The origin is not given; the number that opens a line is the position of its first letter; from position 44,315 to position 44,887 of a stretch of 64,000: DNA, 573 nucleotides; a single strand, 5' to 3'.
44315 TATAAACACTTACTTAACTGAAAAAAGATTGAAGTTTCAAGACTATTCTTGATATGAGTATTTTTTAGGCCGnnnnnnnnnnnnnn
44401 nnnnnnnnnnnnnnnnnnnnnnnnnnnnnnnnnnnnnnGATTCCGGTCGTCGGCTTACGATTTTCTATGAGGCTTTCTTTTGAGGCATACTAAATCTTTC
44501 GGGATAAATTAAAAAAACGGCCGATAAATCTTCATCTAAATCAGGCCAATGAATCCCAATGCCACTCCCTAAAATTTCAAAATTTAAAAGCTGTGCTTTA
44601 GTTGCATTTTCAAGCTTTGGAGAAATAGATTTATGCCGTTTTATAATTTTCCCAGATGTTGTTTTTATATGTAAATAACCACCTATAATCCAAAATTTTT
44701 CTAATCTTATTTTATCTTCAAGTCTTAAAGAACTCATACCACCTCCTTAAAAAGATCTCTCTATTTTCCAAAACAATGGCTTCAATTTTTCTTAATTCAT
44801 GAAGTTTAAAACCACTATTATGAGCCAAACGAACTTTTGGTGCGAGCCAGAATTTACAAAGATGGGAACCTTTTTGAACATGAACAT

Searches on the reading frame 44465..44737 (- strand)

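Call 89: search_protein_families(library=pfam, proteins=[window:44465-44737:-], max_evalue=0.01)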
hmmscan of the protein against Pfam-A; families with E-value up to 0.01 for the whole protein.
window:44465-44737:- (90 aa): 1 family
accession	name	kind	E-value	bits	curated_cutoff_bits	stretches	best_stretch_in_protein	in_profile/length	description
PF10387.14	DUF2442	-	9.1e-13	48.7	23.9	1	21-79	11-69/72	Protein of unknown function (DUF2442)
